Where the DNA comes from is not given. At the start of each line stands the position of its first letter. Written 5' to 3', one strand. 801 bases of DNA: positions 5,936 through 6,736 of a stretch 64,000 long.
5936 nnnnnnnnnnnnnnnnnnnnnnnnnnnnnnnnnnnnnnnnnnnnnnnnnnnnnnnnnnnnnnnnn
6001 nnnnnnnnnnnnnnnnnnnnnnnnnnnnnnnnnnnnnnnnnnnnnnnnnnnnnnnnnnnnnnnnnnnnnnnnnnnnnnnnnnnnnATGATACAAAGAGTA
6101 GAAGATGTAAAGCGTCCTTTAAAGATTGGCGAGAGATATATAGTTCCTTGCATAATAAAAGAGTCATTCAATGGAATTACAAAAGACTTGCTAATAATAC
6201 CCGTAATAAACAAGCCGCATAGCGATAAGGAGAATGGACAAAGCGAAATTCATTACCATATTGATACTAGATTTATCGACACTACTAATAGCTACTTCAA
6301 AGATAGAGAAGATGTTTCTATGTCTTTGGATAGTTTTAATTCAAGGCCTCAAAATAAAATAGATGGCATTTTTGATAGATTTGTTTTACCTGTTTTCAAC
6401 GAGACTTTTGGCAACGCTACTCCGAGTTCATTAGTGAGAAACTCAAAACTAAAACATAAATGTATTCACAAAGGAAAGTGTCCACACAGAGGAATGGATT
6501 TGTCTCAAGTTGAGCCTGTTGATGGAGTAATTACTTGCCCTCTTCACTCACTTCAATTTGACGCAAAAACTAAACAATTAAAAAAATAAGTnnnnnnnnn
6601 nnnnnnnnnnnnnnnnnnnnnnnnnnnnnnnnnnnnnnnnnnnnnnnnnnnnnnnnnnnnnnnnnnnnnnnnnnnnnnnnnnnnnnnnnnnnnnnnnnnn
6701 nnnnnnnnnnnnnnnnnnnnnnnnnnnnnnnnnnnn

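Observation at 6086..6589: Phage-encoded Rieske-type [2Fe-2S] motif protein, translationally coupled to the RNA ligase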

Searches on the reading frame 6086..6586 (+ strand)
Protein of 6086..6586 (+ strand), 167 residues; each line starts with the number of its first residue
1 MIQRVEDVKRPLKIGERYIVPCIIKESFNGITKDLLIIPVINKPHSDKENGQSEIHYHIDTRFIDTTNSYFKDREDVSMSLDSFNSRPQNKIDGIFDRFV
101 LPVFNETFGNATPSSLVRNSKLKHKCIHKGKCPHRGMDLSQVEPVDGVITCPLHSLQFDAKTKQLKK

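Call 3: search_protein_families(library=pfam, proteins=[window:6086-6586:+], max_evalue=1)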
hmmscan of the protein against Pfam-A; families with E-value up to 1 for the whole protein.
window:6086-6586:+ (167 aa): 1 family
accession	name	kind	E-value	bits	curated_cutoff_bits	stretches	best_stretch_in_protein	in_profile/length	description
PF00355.32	Rieske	-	1.1e-07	32.1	20.3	1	113-162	25-72/88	Rieske [2Fe-2S] domain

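Call 4: search_protein_families(library=phrogs, proteins=[window:6086-6586:+], max_evalue=0.01)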
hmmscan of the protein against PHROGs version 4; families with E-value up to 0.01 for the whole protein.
window:6086-6586:+ (167 aa): 1 family
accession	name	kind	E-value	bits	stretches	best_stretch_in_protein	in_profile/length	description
phrog_10072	-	unknown function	1.5e-13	51.9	2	13-68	4-57/178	-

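Call 5: search_solved_structures(query=window:6086-6586:+, max_evalue=10, show_alignments=3)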
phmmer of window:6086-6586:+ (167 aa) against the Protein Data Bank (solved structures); distinct sequences matched with E-value up to 10: 7.
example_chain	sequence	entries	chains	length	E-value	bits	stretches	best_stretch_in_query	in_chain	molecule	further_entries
6wnc_A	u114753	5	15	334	0.066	16.7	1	129-160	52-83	SxtDIOX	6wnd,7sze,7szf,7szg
6wn3_A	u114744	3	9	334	0.14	15.6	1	129-160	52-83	SxtT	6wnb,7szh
4p1c_H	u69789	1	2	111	0.21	15.1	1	106-159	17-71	Toluene-4-monooxygenase system ferredoxin subunit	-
4p1b_H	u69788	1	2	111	0.22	15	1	106-159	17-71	Toluene-4-monooxygenase system ferredoxin subunit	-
1vm9_A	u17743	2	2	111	0.27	14.7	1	106-159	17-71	Toluene-4-monooxygenase system protein C | Toluene-4-monooxygenase system ferredoxin subunit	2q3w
1sjg_A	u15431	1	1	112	0.27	14.7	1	106-159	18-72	Toluene-4-monooxygenase system protein C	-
3gb4_A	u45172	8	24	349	0.55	13.7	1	131-160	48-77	DdmC | Dicamba O-demethylase, oxygenase component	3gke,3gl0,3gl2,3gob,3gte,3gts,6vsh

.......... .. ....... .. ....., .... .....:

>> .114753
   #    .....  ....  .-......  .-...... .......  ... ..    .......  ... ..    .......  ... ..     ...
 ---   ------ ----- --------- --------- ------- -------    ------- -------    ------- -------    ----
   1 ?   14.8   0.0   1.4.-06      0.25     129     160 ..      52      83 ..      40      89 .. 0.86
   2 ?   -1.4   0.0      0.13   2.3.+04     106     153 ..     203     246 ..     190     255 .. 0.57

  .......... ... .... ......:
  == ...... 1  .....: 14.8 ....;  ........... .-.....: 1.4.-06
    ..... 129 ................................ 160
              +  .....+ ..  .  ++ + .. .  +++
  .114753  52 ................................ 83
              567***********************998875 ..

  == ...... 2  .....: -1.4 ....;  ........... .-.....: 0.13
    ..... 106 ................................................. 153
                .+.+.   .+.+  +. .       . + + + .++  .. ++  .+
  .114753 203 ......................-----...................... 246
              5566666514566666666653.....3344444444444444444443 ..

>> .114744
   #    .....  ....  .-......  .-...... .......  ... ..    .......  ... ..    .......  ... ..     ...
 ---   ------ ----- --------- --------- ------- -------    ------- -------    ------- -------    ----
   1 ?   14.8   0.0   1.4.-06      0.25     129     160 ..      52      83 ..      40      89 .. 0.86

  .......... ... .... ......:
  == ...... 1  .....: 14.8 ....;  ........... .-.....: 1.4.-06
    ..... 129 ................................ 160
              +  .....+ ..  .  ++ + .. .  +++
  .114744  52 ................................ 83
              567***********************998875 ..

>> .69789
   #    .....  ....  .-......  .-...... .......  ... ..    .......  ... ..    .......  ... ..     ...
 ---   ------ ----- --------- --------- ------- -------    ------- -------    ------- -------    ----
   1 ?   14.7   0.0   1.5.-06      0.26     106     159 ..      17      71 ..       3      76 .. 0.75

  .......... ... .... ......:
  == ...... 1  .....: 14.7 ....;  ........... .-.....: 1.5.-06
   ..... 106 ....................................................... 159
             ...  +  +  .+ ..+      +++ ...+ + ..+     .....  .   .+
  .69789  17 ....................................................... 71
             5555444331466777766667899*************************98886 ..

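Call 7: find_homologous_proteins(query=window:6086-6586:+, max_evalue=0.001)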
Query window:6086-6586:+ (167 aa): 265 proteins with E <= 0.001 among 275 candidates; the best 120 are listed.
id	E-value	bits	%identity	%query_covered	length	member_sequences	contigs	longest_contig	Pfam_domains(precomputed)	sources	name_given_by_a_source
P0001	2.2e-108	378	100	100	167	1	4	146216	PF00355.33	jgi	jgi:hypothetical protein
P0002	1.5e-67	245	68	98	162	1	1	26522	PF00355.33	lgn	-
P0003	6.9e-63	230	65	98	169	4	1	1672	PF00355.33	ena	-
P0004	6.4e-54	201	62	98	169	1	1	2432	PF00355.33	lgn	-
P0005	2.7e-52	195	59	97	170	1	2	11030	PF00355.33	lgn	-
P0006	3.7e-52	195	54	98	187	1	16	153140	PF00355.33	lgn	-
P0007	3.2e-50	189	57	99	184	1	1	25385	PF00355.33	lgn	-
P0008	3.3e-50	189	56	98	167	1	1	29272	PF00355.33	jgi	jgi:nitrite reductase/ring-hydroxylating ferredoxin subunit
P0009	5.5e-50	188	54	95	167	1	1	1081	PF00355.33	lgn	-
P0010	5.8e-50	188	53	98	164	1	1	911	PF00355.33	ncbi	-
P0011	6.9e-50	187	56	98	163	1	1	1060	PF00355.33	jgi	jgi:Rieske Fe-S protein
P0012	2.5e-49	186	55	98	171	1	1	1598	PF00355.33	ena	-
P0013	2.7e-49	186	52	96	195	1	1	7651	PF00355.33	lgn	-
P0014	4.8e-49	185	53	98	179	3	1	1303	PF00355.33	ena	-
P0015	5.5e-49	185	56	94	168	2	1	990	PF00355.33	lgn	-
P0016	6.1e-49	184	53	99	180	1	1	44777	PF00355.33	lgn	-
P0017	7.2e-49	184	54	99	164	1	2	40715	PF00355.33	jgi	jgi:hypothetical protein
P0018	1.4e-48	183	53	99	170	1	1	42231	PF00355.33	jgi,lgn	-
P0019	1.9e-48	183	51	96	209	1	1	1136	PF00355.33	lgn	-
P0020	3.0e-48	182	54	96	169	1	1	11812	PF00355.33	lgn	-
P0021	3.4e-48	182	54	97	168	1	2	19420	PF00355.33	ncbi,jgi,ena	jgi:hypothetical protein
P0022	3.4e-48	182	55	100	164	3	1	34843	PF00355.33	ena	-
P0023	8.9e-48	181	51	98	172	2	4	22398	PF00355.33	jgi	jgi:hypothetical protein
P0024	9.4e-48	180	52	99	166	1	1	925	PF00355.33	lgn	-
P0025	2.3e-47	179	53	98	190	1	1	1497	PF00355.33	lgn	-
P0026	2.4e-47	179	51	93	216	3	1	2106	PF00355.33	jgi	jgi:Rieske [2Fe-2S] domain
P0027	8.7e-47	177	50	96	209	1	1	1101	PF00355.33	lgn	-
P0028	9.4e-47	177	52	98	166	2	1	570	PF00355.33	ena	-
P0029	1.3e-46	177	53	97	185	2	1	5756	PF00355.33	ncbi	-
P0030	2.5e-46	176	51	94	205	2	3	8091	PF00355.33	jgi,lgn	jgi:hypothetical protein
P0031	3.0e-46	176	48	97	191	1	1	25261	PF00355.33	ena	-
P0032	6.1e-46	175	53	95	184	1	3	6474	PF00355.33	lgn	-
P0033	8.1e-46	174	52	97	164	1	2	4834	PF00355.33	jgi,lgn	-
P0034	8.9e-46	174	53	97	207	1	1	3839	PF00355.33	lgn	-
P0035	1.2e-45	174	52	98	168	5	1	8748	PF00355.33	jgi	jgi:hypothetical protein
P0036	1.3e-45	174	55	98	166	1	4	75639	PF00355.33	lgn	-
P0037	1.8e-45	173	53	95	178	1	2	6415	PF00355.33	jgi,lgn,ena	-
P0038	3.4e-45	172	51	98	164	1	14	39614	PF00355.33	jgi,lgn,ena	-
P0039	6.4e-45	171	50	98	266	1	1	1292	PF00355.33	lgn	-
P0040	7.8e-45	171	50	98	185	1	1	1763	PF00355.33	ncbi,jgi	jgi:hypothetical protein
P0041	1.8e-44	170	52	97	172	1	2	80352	PF00355.33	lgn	-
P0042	3.3e-44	169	52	93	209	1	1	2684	PF00355.33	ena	-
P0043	3.6e-44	169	49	99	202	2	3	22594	PF00355.33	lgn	-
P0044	4.1e-44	169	53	97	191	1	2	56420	PF00355.33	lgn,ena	-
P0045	5.5e-44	168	46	98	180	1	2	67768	PF00355.33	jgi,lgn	jgi:hypothetical protein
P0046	1.2e-43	167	48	97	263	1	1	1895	PF00355.33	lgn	-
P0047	1.4e-43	167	50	98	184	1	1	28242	PF00355.33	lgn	-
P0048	1.9e-43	167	48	99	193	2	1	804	PF00355.33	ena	-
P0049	2.2e-43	166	49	99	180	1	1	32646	PF00355.33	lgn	-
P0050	2.5e-43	166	51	98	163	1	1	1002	PF00355.33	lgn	-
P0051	3.4e-43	166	53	98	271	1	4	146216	PF00355.33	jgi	jgi:nitrite reductase/ring-hydroxylating ferredoxin subunit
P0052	4.2e-43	165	49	94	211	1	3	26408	PF00355.33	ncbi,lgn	-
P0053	7.2e-43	165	49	99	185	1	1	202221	PF00355.33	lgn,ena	-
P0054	1.1e-42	164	48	98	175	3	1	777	PF00355.33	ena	-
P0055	1.2e-42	164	49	98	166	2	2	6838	PF00355.33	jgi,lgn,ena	jgi:hypothetical protein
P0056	1.2e-42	164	50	98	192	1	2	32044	PF00355.33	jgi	jgi:hypothetical protein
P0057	1.5e-42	164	48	94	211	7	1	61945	PF00355.33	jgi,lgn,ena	jgi:hypothetical protein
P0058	1.6e-42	164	47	98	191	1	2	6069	PF00355.33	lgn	-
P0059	2.6e-42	163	46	99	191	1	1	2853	PF00355.33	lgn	-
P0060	3.5e-42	162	49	96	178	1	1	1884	PF00355.33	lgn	-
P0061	4.2e-42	162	48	99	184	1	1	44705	PF00355.33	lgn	-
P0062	5.5e-42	162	48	97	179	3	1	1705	PF00355.33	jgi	-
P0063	6.7e-42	161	50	98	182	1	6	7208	PF00355.33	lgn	-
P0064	1.1e-41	161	50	98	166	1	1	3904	PF00355.33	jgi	-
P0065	2.0e-41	160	52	96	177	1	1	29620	PF00355.33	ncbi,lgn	-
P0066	4.0e-41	159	49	98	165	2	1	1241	PF00355.33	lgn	-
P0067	4.8e-41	159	47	98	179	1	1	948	PF00355.33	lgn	-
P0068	7.9e-41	158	48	97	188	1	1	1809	PF00355.33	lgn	-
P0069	1.5e-40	157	48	98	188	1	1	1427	PF00355.33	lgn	-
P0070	2.0e-40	157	48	99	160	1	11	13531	PF00355.33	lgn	-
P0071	3.2e-40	156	48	98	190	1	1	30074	PF00355.33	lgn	-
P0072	3.9e-40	156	46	98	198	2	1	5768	PF00355.33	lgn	-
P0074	5.6e-40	155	48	98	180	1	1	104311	PF00355.33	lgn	-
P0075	5.6e-40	155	50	98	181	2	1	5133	PF00355.33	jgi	jgi:hypothetical protein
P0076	7.4e-40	155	50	99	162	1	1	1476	PF00355.33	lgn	-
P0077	1.8e-39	154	46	99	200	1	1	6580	PF00355.33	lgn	-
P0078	3.0e-39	153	52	95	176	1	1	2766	PF00355.33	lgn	-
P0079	3.6e-39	153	45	97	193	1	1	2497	PF00355.33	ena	-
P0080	5.8e-39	152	46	99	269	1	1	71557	PF00355.33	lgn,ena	-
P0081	7.0e-39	152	48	95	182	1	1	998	PF00355.33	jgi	jgi:hypothetical protein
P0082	7.1e-39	152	47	99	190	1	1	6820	PF00355.33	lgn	-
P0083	1.2e-38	151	44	96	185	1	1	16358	PF00355.33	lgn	-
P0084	3.2e-38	149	44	98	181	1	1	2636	PF00355.33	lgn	-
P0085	3.3e-38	149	46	98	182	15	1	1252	PF00355.33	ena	-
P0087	3.8e-38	149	49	95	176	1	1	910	PF00355.33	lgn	-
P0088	4.2e-38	149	47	97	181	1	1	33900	PF00355.33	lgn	-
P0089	8.5e-38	148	47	100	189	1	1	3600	PF00355.33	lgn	-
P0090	1.5e-37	147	46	95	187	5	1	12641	PF00355.33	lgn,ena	-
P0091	2.3e-37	147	47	96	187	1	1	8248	PF00355.33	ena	-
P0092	2.6e-37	147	48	96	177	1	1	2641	PF00355.33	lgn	-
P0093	2.6e-37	147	47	95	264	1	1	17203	PF00355.33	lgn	-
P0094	3.1e-37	146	45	98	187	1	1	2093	PF00355.33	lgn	-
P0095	3.5e-37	146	45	95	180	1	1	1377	PF00355.33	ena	-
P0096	5.8e-37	145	46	95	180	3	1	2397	PF00355.33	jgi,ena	-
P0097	1.2e-36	144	44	99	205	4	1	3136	PF00355.33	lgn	-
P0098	1.7e-36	144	47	99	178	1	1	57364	PF00355.33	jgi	jgi:hypothetical protein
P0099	1.9e-36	144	47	99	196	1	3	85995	PF00355.33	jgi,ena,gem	-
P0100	3.0e-36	143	47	99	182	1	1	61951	PF00355.33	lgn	-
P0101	3.0e-36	143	43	95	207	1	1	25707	PF00355.33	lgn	-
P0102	4.5e-36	143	46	99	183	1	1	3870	PF00355.33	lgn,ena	-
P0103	4.6e-36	142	47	98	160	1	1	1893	PF00355.33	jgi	-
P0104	6.0e-36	142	51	77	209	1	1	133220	PF00355.33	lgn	-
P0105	9.4e-36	141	43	97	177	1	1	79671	PF00355.33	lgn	-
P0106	3.3e-35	140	47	99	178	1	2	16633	PF00355.33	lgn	-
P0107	3.9e-35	139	45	98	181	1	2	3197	PF00355.33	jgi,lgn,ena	jgi:hypothetical protein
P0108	4.4e-35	139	45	97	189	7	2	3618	PF00355.33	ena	-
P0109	1.2e-34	138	46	93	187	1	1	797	PF00355.33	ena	-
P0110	3.0e-34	137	43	99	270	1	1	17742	PF00355.33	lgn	-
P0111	3.9e-34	136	41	97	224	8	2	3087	PF00355.33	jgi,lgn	-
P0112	6.2e-34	136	54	77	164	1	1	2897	PF00355.33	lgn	-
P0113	8.4e-34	135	53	77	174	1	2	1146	PF00355.33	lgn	-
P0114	9.9e-34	135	45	98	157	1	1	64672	PF00355.33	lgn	-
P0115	1.0e-33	135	49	100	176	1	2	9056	PF00355.33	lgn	-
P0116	1.3e-33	134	44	99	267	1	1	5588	PF00355.33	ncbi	-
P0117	1.5e-33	134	55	77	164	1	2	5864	PF00355.33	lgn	-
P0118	5.6e-33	132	44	99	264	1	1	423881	PF00355.33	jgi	jgi:nitrite reductase/ring-hydroxylating ferredoxin subunit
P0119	1.0e-32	132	43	98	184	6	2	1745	PF00355.33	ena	-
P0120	2.0e-32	131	51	78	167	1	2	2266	PF00355.33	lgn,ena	-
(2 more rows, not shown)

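Call 14: find_encoding_contigs(protein=P0001, flank=10000, max_places=4)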
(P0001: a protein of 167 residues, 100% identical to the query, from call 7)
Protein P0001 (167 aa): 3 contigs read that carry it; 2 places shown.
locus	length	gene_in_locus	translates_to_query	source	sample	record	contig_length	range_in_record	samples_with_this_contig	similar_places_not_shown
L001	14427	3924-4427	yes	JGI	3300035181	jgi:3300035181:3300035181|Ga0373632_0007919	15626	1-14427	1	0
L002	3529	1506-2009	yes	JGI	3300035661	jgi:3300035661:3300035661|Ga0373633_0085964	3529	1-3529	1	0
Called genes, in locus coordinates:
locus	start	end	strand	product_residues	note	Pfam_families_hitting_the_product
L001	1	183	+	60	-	?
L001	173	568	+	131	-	-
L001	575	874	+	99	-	PF17420:GP17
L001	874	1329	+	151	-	-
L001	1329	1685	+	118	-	-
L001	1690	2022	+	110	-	-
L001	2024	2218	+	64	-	-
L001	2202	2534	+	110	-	-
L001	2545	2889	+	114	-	-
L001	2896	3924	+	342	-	PF21189:PHA02142, PF09414:RNA_ligase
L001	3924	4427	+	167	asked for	PF00355:Rieske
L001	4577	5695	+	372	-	-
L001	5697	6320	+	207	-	-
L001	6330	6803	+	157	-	-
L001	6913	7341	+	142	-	-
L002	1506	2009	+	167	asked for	PF00355:Rieske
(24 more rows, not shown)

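Call 16: find_encoding_contigs(protein=P0051, flank=10000, max_places=3)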
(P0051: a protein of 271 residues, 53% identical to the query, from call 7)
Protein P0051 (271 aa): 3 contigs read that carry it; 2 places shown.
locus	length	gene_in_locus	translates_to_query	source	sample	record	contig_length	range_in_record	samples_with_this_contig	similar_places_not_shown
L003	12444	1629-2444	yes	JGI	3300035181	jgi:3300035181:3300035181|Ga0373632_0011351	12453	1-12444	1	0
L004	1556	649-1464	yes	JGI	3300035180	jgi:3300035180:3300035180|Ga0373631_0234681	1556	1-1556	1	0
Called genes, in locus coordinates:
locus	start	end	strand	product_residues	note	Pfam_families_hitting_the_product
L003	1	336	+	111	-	?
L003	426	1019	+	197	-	PF18143:HAD_SAK_2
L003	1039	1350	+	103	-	-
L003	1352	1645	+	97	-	-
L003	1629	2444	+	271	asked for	PF00355:Rieske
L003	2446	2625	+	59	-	-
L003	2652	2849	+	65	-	-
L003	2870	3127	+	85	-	-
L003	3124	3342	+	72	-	-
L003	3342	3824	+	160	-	PF05866:RusA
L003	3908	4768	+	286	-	PF13518:HTH_28 (faint), PF13551:HTH_29 (faint), PF08722:Tn7_TnsA-like_N (weak)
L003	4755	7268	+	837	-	-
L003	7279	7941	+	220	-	PF10263:SprT-like (faint)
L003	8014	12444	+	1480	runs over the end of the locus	?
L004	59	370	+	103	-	-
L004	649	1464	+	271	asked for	PF00355:Rieske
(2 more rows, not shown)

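Call 17: find_encoding_contigs(protein=P0006, flank=6000, max_places=3)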
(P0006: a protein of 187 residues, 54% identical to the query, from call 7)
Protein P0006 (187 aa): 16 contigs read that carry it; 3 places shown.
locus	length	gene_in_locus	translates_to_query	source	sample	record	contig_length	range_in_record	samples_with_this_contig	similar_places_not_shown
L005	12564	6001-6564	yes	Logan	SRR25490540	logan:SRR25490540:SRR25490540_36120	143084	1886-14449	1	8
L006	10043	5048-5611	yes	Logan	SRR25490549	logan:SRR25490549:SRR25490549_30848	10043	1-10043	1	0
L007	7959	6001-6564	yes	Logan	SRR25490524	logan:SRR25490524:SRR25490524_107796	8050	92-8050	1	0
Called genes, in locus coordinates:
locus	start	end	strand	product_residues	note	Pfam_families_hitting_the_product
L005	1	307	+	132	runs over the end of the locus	-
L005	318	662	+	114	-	-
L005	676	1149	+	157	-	-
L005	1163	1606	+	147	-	-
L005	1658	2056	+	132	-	-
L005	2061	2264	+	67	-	-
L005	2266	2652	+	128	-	-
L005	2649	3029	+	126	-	-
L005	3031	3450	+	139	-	-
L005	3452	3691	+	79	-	-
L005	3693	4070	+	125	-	-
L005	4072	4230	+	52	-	-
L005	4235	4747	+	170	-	-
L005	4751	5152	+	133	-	-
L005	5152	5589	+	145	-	-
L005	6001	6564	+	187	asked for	PF00355:Rieske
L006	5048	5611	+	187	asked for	PF00355:Rieske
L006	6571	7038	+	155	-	-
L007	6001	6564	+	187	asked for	PF00355:Rieske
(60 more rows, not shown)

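Call 18: find_encoding_contigs(protein=P0053, flank=6000, max_places=2)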
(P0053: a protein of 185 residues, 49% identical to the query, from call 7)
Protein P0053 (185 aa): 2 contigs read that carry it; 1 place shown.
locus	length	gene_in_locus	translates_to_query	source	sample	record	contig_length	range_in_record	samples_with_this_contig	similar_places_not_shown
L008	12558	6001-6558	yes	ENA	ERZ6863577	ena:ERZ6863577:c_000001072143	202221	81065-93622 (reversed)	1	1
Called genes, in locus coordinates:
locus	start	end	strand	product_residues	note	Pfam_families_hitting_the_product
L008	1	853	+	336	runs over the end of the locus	PF03215:Rad17 (faint), PF01078:Mg_chelatase (faint), PF05496:RuvB_N (weak), PF00004:AAA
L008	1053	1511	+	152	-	-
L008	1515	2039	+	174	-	-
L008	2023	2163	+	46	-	-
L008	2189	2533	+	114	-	-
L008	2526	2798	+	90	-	-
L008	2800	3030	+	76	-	-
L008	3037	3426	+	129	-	-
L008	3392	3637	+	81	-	-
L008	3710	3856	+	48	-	-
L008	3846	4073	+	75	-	-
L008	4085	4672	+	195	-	-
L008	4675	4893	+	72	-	-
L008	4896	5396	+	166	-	-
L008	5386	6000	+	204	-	-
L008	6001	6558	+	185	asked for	PF00355:Rieske (weak)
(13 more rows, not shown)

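Call 19: find_encoding_contigs(protein=P0118, flank=6000, max_places=2)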
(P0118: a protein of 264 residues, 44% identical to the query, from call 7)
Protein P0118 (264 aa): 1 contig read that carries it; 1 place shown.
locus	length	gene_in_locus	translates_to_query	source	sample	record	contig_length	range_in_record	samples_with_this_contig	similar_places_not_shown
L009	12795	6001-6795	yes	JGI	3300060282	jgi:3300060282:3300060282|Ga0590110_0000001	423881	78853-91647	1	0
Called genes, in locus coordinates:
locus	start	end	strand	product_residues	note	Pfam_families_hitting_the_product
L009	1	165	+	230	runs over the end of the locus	-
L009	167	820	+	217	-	-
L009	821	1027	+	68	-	-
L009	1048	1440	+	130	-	-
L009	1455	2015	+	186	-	-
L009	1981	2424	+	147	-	-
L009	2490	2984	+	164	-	-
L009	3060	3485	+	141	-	-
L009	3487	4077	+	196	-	-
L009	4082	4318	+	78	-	-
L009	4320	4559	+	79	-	PF00364:Biotin_lipoyl (weak)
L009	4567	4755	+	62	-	-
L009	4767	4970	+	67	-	-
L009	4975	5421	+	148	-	-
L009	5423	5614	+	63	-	-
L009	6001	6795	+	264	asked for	PF00355:Rieske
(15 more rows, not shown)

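Call 20: predict_structure(alignment_id=A1)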
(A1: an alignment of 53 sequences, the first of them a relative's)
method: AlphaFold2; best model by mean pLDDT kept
length: 167 residues; sequences in the alignment: 53
mean_pLDDT: 93.7   pTM: 0.87
mean pLDDT of the five models: 93.7, 93.5, 92.2, 91.7, 90.4
residues with pLDDT >= 90: 134; 70-90: 31; 50-70: 2; < 50: 0
segments of 3 or more residues with pLDDT < 50: none
pLDDT, mean of each block of 10 residues (from residue 1): 97 98 91 90 96 96 90 82 85 97 94 93 96 97 98 97 95
secondary structure, 60 per line:
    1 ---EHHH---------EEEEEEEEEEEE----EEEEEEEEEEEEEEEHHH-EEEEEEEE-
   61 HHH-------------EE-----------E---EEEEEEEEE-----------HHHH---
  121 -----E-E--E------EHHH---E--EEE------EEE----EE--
elements in order: E17-28 E33-47 E52-59 E94-102 H114-117 E148-150 E157-159

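Call 22: search_protein_families(library=pfam, proteins=[P0051, P0118, P0080, P0039], max_evalue=1)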
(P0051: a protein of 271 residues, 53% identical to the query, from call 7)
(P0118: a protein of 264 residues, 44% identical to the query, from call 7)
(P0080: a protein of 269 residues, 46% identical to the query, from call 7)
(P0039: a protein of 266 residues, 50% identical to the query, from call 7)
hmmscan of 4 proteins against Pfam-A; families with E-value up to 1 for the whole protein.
P0051 (271 aa): 1 family
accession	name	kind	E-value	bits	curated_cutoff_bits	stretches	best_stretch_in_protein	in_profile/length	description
PF00355.32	Rieske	-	5.6e-08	33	20.3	1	122-173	26-75/88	Rieske [2Fe-2S] domain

P0118 (264 aa): 3 families
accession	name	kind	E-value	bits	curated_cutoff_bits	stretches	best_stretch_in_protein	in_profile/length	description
PF00355.32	Rieske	-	1.6e-07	31.6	20.3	1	132-180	36-82/88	Rieske [2Fe-2S] domain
PF13767.11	DUF4168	-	0.012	17.1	25.8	1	219-261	47-89/95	Domain of unknown function (DUF4168)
PF17830.6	STI1-HOP_DP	-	0.13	12.6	29.1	1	168-187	12-31/55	STI1/HOP, DP domain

P0080 (269 aa): 1 family
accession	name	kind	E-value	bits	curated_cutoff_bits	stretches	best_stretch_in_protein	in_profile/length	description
PF00355.32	Rieske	-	3.2e-08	33.8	20.3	1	130-168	40-77/88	Rieske [2Fe-2S] domain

P0039 (266 aa): 1 family
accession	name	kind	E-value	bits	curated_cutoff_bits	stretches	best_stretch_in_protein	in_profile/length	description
PF00355.32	Rieske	-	6.4e-09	36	20.3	1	114-172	21-77/88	Rieske [2Fe-2S] domain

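Call 32: fold_search(model_id=the predicted structure, library=viral)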
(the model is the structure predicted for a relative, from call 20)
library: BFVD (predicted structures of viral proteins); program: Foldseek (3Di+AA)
matches with E <= 10: 267; with E <= 0.001: 0
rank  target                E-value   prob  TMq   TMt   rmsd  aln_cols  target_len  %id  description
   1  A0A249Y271            5.3e-01  0.08  0.22  0.23  12.9       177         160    7  Uncharacterized protein [Serratia phage 2050H1]
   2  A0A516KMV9            7.6e-01  0.05  0.13  0.20  11.5       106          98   10  Uncharacterized protein [Bacillus phage vB_BmeM-Goe8]
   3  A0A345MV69            9.7e-01  0.08  0.19  0.22   7.4        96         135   12  (no name in the UniProt tables at hand)
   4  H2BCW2                1.0e+00  0.04  0.13  0.16  12.4        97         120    8  (no name in the UniProt tables at hand)
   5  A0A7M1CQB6            1.1e+00  0.03  0.12  0.19   9.1        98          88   17  (no name in the UniProt tables at hand)
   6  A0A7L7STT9            1.2e+00  0.06  0.15  0.16  13.6        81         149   15  (no name in the UniProt tables at hand)
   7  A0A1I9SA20            1.2e+00  0.06  0.18  0.28   7.9       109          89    6  Uncharacterized protein [Rhodococcus phage Weasels2]
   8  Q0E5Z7                1.2e+00  0.05  0.14  0.18  11.7        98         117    8  Uncharacterized protein [Pseudomonas phage LKA1]
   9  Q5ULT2                1.2e+00  0.04  0.15  0.18  11.0       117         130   15  Orf32 [Lactobacillus phage LP65]
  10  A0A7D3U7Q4            1.4e+00  0.13  0.19  0.04  13.6        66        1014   17  (no name in the UniProt tables at hand)
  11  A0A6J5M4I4            1.4e+00  0.07  0.18  0.31   9.7        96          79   12  Uncharacterized protein [uncultured Caudovirales phage]
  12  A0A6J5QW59            1.4e+00  0.02  0.12  0.20  10.6        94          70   10  Uncharacterized protein [uncultured Caudovirales phage]
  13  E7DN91                1.5e+00  0.06  0.10  0.12   7.4        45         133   13  (no name in the UniProt tables at hand)
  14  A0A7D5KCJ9            1.6e+00  0.05  0.19  0.27   8.6       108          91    9  Uncharacterized protein [Mycobacterium phage Gail]
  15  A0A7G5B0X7            1.6e+00  0.02  0.11  0.12   9.6        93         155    8  Uncharacterized protein [Providencia phage vB_PreS-PibeRecoleta]
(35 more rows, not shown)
